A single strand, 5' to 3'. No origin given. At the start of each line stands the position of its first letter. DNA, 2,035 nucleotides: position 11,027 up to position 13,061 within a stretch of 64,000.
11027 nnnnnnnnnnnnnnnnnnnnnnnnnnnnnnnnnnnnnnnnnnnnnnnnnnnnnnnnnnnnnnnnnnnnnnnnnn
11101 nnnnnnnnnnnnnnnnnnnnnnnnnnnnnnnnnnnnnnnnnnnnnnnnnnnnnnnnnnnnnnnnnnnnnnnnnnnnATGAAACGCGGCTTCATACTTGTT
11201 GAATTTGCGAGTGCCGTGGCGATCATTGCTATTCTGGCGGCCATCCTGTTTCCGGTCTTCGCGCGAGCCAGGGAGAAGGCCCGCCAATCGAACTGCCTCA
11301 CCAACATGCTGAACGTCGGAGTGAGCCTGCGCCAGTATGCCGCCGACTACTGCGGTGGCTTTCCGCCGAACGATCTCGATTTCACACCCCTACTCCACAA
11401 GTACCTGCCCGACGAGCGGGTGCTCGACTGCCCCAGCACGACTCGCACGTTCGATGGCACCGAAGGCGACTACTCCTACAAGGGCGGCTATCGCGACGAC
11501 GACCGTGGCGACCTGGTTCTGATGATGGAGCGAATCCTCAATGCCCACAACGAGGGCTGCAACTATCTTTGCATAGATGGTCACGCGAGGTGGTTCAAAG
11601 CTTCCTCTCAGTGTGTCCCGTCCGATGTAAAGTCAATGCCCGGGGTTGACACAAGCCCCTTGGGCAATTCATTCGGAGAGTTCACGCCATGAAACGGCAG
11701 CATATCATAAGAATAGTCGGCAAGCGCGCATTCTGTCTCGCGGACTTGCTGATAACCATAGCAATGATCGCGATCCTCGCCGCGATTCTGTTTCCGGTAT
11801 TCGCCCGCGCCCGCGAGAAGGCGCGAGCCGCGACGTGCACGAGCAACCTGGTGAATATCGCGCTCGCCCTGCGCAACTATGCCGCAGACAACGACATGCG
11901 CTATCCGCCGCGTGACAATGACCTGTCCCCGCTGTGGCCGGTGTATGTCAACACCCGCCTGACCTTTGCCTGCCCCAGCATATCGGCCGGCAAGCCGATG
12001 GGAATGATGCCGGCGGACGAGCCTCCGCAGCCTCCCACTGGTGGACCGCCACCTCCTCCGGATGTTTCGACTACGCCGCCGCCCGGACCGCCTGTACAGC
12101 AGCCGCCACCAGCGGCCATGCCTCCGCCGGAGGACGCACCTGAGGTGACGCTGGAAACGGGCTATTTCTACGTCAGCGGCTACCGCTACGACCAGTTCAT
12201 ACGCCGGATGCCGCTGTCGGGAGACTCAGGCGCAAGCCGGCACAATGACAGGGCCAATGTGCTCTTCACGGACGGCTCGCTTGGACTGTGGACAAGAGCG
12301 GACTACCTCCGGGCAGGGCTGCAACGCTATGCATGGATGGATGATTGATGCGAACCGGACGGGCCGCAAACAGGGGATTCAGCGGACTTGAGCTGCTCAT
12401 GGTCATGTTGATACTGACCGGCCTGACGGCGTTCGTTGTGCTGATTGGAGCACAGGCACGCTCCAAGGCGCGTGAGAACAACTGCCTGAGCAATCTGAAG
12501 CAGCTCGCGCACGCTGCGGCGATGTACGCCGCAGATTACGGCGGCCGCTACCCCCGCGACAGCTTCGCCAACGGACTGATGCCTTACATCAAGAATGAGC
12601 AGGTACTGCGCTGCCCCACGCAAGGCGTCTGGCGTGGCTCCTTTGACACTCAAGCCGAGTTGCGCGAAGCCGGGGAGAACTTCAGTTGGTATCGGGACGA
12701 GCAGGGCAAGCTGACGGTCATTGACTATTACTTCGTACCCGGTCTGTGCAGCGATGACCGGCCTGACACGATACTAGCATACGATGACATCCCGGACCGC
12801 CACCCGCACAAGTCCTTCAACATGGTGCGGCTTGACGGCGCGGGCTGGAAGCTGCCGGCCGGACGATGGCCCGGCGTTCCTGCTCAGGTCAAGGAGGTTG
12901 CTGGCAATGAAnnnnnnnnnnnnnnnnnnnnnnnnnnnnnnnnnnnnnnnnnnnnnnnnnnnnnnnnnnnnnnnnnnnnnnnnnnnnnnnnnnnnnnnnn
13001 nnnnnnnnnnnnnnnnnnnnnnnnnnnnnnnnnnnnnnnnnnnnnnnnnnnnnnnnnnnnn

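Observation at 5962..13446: T2SS/T4P-like operon with three minor pseudopilins and five tandem DUF1559 prepilin paralogs; no secretin, GspC/L/M or prepilin peptidase in cis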

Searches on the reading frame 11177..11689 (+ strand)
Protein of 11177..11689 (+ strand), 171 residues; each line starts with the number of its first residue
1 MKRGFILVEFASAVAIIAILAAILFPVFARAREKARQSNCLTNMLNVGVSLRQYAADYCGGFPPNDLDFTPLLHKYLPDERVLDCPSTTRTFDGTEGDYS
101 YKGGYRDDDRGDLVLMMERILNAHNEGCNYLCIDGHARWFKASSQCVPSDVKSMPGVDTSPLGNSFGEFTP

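Call 4: search_protein_families(library=pfam, proteins=[window:11177-11689:+], max_evalue=0.1)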
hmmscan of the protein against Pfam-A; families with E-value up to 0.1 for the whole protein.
window:11177-11689:+ (171 aa): 2 families
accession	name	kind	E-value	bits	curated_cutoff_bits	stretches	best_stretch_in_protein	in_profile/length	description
PF07596.16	SBP_bac_10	-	9e-06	26.4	23.3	1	30-70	2-41/268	Protein of unknown function (DUF1559)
PF07963.17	N_methyl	-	0.007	16.3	21.2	1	2-25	4-27/27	Prokaryotic N-terminal methylation motif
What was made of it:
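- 11177..11692 (+): p2: 171-aa HX9DG/DUF1559-type pilin (KRG|FILVE). PF07596 26.4 bits (call 4).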

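Call 5: search_protein_families(library=ncbifam, proteins=[window:11177-11689:+], max_evalue=0.1)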
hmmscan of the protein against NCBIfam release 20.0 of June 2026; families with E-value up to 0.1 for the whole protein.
window:11177-11689:+ (171 aa): 5 families
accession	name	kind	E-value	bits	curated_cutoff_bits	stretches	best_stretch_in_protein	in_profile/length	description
NF041775.1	typeIV_PilA_Myxo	equivalog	1.6e-06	28.2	400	1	2-45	10-53/214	type IV pilin protein PilA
NF007862.0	PRK10574.1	equivalog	2.3e-05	24.5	138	1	2-53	4-51/145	prepilin peptidase-dependent pilin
NF041013.1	T4P_ComGE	equivalog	0.00057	19.9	49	1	3-47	4-48/83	competence type IV pilus minor pilin ComGE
TIGR01710.1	typeII_sec_gspG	equivalog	0.00079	19.5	88.85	1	3-65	1-62/134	type II secretion system major pseudopilin GspG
TIGR02532.1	IV_pilin_GFxxxE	domain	0.072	13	16.3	0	2-24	1-23/24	prepilin-type N-terminal cleavage/methylation domain-containing protein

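Call 54: find_homologous_proteins(query=window:11177-11689:+, max_evalue=0.00001)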
Query window:11177-11689:+ (171 aa): 7991 proteins with E <= 0.00001 among 8000 candidates; the best 120 are listed.
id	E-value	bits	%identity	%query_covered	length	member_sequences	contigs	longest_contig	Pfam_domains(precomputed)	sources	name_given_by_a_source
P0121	6.3e-114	395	100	100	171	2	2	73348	PF07596.17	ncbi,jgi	-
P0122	4.9e-66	239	68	94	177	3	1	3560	PF07596.17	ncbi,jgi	-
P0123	8.9e-66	239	66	92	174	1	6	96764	-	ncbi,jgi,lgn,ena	-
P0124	3.7e-64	233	65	92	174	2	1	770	PF07596.17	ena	-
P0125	2.7e-62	227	66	94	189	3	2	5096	PF07596.17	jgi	jgi:prepilin-type processing-associated H-X9-DG protein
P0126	4.6e-61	223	62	98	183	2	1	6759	PF07596.17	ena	-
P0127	2.5e-59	218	62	94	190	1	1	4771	PF07596.17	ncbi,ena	-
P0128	5.3e-59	217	61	94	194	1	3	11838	PF07596.17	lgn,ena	-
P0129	7.5e-57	210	57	98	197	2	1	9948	PF07596.17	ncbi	-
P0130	5.3e-56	207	56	100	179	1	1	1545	PF07596.17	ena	-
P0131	4.7e-53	197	56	92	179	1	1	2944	PF07596.17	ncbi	-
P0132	6.0e-53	197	55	92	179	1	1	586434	PF07596.17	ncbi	-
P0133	2.1e-39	153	86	51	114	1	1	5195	-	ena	-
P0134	2.6e-37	146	50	81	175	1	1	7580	PF07963.18,PF07596.17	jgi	jgi:prepilin-type N-terminal cleavage/methylation domain-containing protein/prepilin-type processing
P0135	5.0e-37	145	52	82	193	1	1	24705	PF07963.18,PF07596.17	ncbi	-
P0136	7.8e-37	144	53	81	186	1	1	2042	PF07963.18,PF07596.17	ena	-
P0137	3.0e-36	142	52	83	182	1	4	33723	PF07596.17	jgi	jgi:prepilin-type N-terminal cleavage/methylation domain-containing protein/prepilin-type processing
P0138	7.4e-36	141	52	81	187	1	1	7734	PF07596.17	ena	-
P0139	1.7e-35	140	49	84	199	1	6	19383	PF07963.18,PF07596.17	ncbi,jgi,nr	ncbi:MAG: DUF1559 domain-containing protein [Armatimonadetes bacterium]|nr:DUF1559 domain-containing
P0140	4.5e-35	139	44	82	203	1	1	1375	PF07963.18,PF07596.17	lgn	-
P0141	6.0e-35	138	45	91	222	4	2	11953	PF07596.17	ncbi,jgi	-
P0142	2.3e-34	136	50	81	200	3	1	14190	PF07963.18,PF07596.17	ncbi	-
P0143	5.3e-34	135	47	83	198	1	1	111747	PF07596.17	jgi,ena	-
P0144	5.7e-34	135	48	81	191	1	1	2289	PF07596.17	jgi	jgi:prepilin-type processing-associated H-X9-DG protein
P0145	1.5e-33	134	48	87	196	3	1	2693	PF07596.17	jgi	jgi:prepilin-type processing-associated H-X9-DG protein/prepilin-type N-terminal cleavage/methylatio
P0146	2.1e-33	133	49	81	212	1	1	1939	PF07963.18,PF07596.17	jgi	jgi:prepilin-type N-terminal cleavage/methylation domain-containing protein/prepilin-type processing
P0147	2.2e-33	133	48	82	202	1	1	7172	PF07963.18,PF07596.17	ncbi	ncbi:MAG: type II secretion system protein [Armatimonadota bacterium]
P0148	4.1e-33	132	50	81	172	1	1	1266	PF07596.17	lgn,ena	-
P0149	1.0e-31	128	42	93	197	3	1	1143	PF07596.17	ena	-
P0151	3.6e-30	123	44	91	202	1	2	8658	PF07963.18,PF07596.17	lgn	-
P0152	6.3e-30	122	43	86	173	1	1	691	PF07596.17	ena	-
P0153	4.9e-29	119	44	71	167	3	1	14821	PF07596.17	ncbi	-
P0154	6.9e-29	119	40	95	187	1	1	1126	PF07963.18,PF07596.17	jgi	jgi:prepilin-type N-terminal cleavage/methylation domain-containing protein/prepilin-type processing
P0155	7.2e-29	118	44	84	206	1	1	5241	PF07596.17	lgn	-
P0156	4.3e-28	116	45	85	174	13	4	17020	PF07963.18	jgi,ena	-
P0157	8.7e-28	115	58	51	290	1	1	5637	PF07963.18,PF07596.17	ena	-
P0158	3.0e-26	110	44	55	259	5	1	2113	PF07963.18,PF07596.17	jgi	jgi:prepilin-type N-terminal cleavage/methylation domain-containing protein/prepilin-type processing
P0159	3.1e-25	107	36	82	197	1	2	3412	PF07963.18,PF07596.17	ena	-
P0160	4.7e-25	106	40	81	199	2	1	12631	PF07963.18,PF07596.17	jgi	jgi:prepilin-type N-terminal cleavage/methylation domain-containing protein/prepilin-type processing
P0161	1.0e-24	105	44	79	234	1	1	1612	PF07596.17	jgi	jgi:prepilin-type processing-associated H-X9-DG protein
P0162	1.6e-24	104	34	83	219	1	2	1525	PF07963.18,PF07596.17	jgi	jgi:prepilin-type N-terminal cleavage/methylation domain-containing protein/prepilin-type processing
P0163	1.9e-24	104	34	91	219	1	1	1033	PF07963.18,PF07596.17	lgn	-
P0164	2.6e-24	104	34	88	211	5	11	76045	PF07963.18,PF07596.17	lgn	-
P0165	2.8e-24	104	35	82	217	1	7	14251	PF07963.18,PF07596.17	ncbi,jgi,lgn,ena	-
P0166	3.5e-24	103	35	82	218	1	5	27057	PF07963.18,PF07596.17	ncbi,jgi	-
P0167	4.6e-24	103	33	94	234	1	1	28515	PF07963.18,PF07596.17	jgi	jgi:prepilin-type N-terminal cleavage/methylation domain-containing protein/prepilin-type processing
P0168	5.7e-24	102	34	87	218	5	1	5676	PF07963.18,PF07596.17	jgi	jgi:prepilin-type N-terminal cleavage/methylation domain-containing protein/prepilin-type processing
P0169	6.9e-24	102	35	85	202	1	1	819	PF07963.18,PF07596.17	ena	-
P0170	7.4e-24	102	36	82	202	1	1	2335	PF07963.18,PF07596.17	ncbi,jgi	-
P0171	1.2e-23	101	35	84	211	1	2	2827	PF07963.18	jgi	jgi:prepilin-type N-terminal cleavage/methylation domain-containing protein/prepilin-type processing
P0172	1.2e-23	101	34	91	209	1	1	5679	PF07963.18,PF07596.17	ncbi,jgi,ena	-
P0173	1.6e-23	101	34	86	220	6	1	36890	PF07963.18,PF07596.17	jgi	-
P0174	1.6e-23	101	32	84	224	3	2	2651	PF07963.18,PF07596.17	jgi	jgi:prepilin-type N-terminal cleavage/methylation domain-containing protein/prepilin-type processing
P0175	2.6e-23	100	44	55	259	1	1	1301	PF07963.18,PF07596.17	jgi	-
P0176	2.6e-23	100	34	83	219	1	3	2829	PF07963.18,PF07596.17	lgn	-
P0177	2.7e-23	100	36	84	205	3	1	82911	PF07963.18,PF07596.17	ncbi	-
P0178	2.8e-23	100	33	91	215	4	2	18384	PF07963.18,PF07596.17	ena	-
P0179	3.1e-23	100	34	84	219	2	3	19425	PF07963.18,PF07596.17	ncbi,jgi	-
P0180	3.2e-23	100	34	82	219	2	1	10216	PF07963.18,PF07596.17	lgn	-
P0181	3.4e-23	100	36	89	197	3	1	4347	PF07963.18,PF07596.17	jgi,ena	-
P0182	3.4e-23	100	48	60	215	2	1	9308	PF07963.18,PF07596.17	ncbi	-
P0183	4.4e-23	100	33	87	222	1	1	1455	PF07963.18,PF07596.17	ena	-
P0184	5.3e-23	99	35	84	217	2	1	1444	PF07963.18,PF07596.17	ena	-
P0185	5.5e-23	99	49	54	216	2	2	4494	PF07963.18,PF07596.17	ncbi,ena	-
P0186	5.7e-23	99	37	87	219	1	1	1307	PF07963.18,PF07596.17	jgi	jgi:prepilin-type N-terminal cleavage/methylation domain-containing protein/prepilin-type processing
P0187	6.2e-23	99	37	81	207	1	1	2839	PF07963.18,PF07596.17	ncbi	-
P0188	8.2e-23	99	33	91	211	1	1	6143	PF07963.18,PF07596.17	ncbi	ncbi:MAG: prepilin-type N-terminal cleavage/methylation domain-containing protein [Bacteroidota bact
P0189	8.5e-23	99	35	84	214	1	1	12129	PF07963.18,PF07596.17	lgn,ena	-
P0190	8.7e-23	99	35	81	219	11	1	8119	PF07963.18,PF07596.17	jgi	-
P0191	9.3e-23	99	32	87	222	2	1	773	PF07963.18,PF07596.17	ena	-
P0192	1.0e-22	98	34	94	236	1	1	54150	PF07963.18,PF07596.17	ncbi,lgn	-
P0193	1.0e-22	98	33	86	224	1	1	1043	PF07963.18,PF07596.17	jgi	jgi:prepilin-type N-terminal cleavage/methylation domain-containing protein/prepilin-type processing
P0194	1.1e-22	98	36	84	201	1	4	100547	PF07963.18,PF07596.17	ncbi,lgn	-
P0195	1.1e-22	98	34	84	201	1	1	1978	PF07963.18,PF07596.17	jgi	jgi:prepilin-type N-terminal cleavage/methylation domain-containing protein/prepilin-type processing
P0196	1.1e-22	98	33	87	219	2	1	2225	PF07963.18,PF07596.17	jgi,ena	-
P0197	1.2e-22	98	34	91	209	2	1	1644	PF07963.18,PF07596.17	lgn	-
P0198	1.2e-22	98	33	89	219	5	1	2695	PF07963.18,PF07596.17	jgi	jgi:prepilin-type N-terminal cleavage/methylation domain-containing protein/prepilin-type processing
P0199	1.3e-22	98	34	82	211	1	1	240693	PF07963.18,PF07596.17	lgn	-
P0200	1.3e-22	98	33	85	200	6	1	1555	PF07963.18,PF07596.17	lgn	-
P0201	1.3e-22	98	35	89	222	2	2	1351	PF07963.18,PF07596.17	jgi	jgi:prepilin-type N-terminal cleavage/methylation domain-containing protein/prepilin-type processing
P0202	1.4e-22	98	34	82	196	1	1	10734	PF07963.18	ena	-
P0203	1.4e-22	98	45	51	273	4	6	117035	PF07963.18,PF07596.17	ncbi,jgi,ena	-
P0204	1.6e-22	98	33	91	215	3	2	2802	PF07963.18,PF07596.17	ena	-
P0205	1.6e-22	98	35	84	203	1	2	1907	PF07963.18,PF07596.17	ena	-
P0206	1.7e-22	98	51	51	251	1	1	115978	PF07963.18,PF07596.17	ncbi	-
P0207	1.7e-22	98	37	88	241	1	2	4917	PF07963.18,PF07596.17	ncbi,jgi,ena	-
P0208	1.7e-22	98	35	91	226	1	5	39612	PF07963.18,PF07596.17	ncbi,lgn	ncbi:MAG: DUF1559 domain-containing protein [Armatimonadota bacterium]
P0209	1.7e-22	98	31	94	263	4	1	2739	PF07963.18,PF07596.17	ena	-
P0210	1.7e-22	98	34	89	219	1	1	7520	PF07963.18,PF07596.17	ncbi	ncbi:MAG: DUF1559 domain-containing protein [Armatimonadota bacterium]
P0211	1.9e-22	98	34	87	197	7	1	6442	PF07963.18,PF07596.17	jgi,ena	-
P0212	2.0e-22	97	35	84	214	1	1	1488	PF07963.18,PF07596.17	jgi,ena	-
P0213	2.0e-22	97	35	84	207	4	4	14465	PF07963.18,PF07596.17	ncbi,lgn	ncbi:MAG: DUF1559 domain-containing protein [Armatimonadota bacterium]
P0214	2.1e-22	97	34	84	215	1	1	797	PF07963.18,PF07596.17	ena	-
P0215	2.2e-22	97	45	62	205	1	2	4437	PF07963.18,PF07596.17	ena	-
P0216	2.2e-22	97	34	84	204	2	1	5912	PF07963.18,PF07596.17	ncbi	ncbi:MAG: DUF1559 domain-containing protein [Armatimonadota bacterium]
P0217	2.3e-22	97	33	82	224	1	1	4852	PF07963.18,PF07596.17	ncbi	-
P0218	2.4e-22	97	48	61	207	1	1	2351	PF07963.18,PF07596.17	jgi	-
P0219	2.5e-22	97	42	61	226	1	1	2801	PF07963.18,PF07596.17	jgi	jgi:prepilin-type N-terminal cleavage/methylation domain-containing protein/prepilin-type processing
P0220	2.6e-22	97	35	97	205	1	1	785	PF07963.18,PF07596.17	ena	-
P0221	2.6e-22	97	34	81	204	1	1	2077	PF07963.18,PF07596.17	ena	-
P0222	3.0e-22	97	38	88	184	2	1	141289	PF07963.18,PF07596.17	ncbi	ncbi:MAG: DUF1559 family PulG-like putative transporter [Armatimonadota bacterium]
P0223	3.1e-22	97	36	92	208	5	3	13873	PF07963.18,PF07596.17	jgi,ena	-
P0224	3.1e-22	97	33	95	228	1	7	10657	PF07963.18,PF07596.17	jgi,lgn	jgi:prepilin-type N-terminal cleavage/methylation domain-containing protein/prepilin-type processing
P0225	3.3e-22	97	34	91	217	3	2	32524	PF07963.18,PF07596.17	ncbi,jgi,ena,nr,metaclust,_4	ncbi:MAG: prepilin-type N-terminal cleavage/methylation domain-containing protein [candidate divisio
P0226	3.4e-22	97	33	88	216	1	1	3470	PF07963.18,PF07596.17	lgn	-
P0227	3.4e-22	97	48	54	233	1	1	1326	PF07963.18,PF07596.17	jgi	jgi:prepilin-type N-terminal cleavage/methylation domain-containing protein/prepilin-type processing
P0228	3.4e-22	97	34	84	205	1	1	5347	PF07963.18,PF07596.17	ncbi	-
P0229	3.6e-22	97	35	84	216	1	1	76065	PF07963.18,PF07596.17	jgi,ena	-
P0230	3.8e-22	97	39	84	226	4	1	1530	PF07963.18,PF07596.17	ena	-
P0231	4.4e-22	96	34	85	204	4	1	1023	PF07963.18,PF07596.17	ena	-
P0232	4.6e-22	96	56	50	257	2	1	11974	PF07963.18,PF07596.17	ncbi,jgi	-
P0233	4.6e-22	96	38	84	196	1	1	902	PF07963.18,PF07596.17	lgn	-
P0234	4.7e-22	96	35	84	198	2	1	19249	PF07963.18,PF07596.17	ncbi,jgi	-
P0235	5.1e-22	96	50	56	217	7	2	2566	PF07963.18,PF07596.17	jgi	jgi:prepilin-type N-terminal cleavage/methylation domain-containing protein/prepilin-type processing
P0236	5.2e-22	96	35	81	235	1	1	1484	PF07963.18,PF07596.17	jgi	jgi:prepilin-type N-terminal cleavage/methylation domain-containing protein/prepilin-type processing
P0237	5.2e-22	96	33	91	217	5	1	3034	PF07963.18,PF07596.17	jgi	jgi:prepilin-type N-terminal cleavage/methylation domain-containing protein/prepilin-type processing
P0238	5.4e-22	96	35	89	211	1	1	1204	PF07963.18,PF07596.17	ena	-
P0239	5.7e-22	96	31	84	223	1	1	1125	PF07963.18,PF07596.17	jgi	-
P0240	5.8e-22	96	56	51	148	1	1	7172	PF07963.18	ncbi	ncbi:MAG: type II secretion system protein, partial [Armatimonadota bacterium]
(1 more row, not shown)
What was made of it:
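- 11177..11692 (+): More than 7,900 homologs; NCBI names some of them 'DUF1559 family PulG-like putative transporter' (call 54).
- Closest known: DUF1559. Same: They have thousands of homologs (call 54).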

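Call 55: find_encoding_contigs(protein=P0121, flank=10000, max_places=3)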
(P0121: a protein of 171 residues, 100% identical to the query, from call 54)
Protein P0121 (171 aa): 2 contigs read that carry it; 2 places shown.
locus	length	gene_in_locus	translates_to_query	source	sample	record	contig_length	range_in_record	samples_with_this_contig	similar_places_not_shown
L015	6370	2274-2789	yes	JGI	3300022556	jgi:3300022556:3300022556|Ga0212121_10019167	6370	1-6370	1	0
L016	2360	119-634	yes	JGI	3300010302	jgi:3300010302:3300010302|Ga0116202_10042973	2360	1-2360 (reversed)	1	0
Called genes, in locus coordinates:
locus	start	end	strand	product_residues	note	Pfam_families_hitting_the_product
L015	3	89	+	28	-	?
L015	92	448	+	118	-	-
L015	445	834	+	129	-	-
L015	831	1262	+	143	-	PF07963:N_methyl (weak)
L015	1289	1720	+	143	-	-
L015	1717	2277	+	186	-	-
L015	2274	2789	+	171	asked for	PF07596:SBP_bac_10 (faint)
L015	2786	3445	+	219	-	PF07596:SBP_bac_10 (weak)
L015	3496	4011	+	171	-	-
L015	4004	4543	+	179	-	PF07963:N_methyl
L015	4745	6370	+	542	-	?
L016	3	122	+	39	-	?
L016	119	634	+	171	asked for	PF07596:SBP_bac_10 (faint)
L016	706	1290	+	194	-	PF07596:SBP_bac_10 (weak)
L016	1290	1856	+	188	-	-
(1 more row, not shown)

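Call 65: predict_structure(alignment_id=A6)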
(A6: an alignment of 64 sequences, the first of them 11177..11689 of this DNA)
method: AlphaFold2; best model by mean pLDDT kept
length: 171 residues; sequences in the alignment: 64
mean_pLDDT: 89.9   pTM: 0.81
mean pLDDT of the five models: 89.9, 89.9, 88.9, 84.8, 84.8
residues with pLDDT >= 90: 128; 70-90: 30; 50-70: 11; < 50: 2
segments of 3 or more residues with pLDDT < 50: none
pLDDT, mean of each block of 10 residues (from residue 1): 87 98 95 95 97 97 95 94 89 80 95 95 93 96 83 89 55 51
secondary structure, 60 per line:
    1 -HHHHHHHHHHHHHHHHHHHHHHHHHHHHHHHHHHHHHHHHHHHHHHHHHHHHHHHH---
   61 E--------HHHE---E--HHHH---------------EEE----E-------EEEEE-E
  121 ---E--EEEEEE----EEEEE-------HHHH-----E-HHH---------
elements in order: H2-57 H80-83 E99-101 E114-118 E127-132 E137-141 H149-152
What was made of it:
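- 11177..11692 (+): AF2 pLDDT 89.9 (call 65).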

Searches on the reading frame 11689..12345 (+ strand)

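Call 4: search_protein_families(library=pfam, proteins=[window:11689-12345:+], max_evalue=0.1)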
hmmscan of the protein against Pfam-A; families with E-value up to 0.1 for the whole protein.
window:11689-12345:+ (219 aa): 1 family
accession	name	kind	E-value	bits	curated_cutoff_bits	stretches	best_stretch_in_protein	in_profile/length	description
PF07596.16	SBP_bac_10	-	8.6e-08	33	23.3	1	40-73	2-34/268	Protein of unknown function (DUF1559)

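Call 5: search_protein_families(library=ncbifam, proteins=[window:11689-12345:+], max_evalue=0.1)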
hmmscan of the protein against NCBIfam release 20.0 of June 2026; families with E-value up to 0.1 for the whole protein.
window:11689-12345:+ (219 aa): 4 families
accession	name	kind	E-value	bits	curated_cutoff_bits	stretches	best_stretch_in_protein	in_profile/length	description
TIGR01710.1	typeII_sec_gspG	equivalog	1.8e-05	24.8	88.85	1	13-80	1-67/134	type II secretion system major pseudopilin GspG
NF041775.1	typeIV_PilA_Myxo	equivalog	4.3e-05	23.6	400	1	12-73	10-70/214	type IV pilin protein PilA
TIGR04294.2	pre_pil_HX9DG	domain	0.00087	19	19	1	182-197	2-17/22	H-X9-DG-CTERM domain-containing protein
NF007862.0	PRK10574.1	equivalog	0.0043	17.2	138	1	12-46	4-38/145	prepilin peptidase-dependent pilin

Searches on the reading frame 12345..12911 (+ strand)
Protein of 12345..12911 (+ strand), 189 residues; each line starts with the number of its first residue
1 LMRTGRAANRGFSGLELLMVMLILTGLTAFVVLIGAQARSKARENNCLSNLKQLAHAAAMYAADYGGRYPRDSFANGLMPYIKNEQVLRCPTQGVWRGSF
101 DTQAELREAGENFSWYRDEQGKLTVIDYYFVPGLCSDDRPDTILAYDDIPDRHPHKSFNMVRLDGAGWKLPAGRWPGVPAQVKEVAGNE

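Call 5: search_protein_families(library=ncbifam, proteins=[window:12345-12911:+], max_evalue=0.1)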
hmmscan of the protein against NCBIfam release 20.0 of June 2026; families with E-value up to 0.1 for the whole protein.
window:12345-12911:+ (189 aa): 4 families
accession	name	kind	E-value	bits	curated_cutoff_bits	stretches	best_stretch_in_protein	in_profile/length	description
TIGR01710.1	typeII_sec_gspG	equivalog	7.8e-05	22.7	88.85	1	10-79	1-67/134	type II secretion system major pseudopilin GspG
NF041775.1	typeIV_PilA_Myxo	equivalog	0.0022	18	400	1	8-70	9-70/214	type IV pilin protein PilA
TIGR01708.2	typeII_sec_gspH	equivalog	0.003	17.6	80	1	10-58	2-54/169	type II secretion system minor pseudopilin GspH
NF041013.1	T4P_ComGE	equivalog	0.013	15.6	49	1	9-60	3-54/83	competence type IV pilus minor pilin ComGE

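Call 8: search_protein_families(library=pfam, proteins=[window:12345-12911:+], max_evalue=0.01)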
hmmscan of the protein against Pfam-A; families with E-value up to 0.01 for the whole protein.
window:12345-12911:+ (189 aa): 2 families
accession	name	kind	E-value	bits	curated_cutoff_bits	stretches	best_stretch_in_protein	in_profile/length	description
PF07596.16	SBP_bac_10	-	0.00013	22.6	23.3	1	37-74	2-38/268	Protein of unknown function (DUF1559)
PF07434.16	CblD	-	0.0023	17.6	25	1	27-128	26-125/296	CblD like pilus biogenesis initiator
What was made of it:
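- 12348..12914 (+): p4: ~188-aa DUF1559-like pilin (NRG|FSGLE). The start is ATG 12348 (TGATG overlap) or TTG 12345. PF07596 22.6 bits, just below GA 23.3 (call 8).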
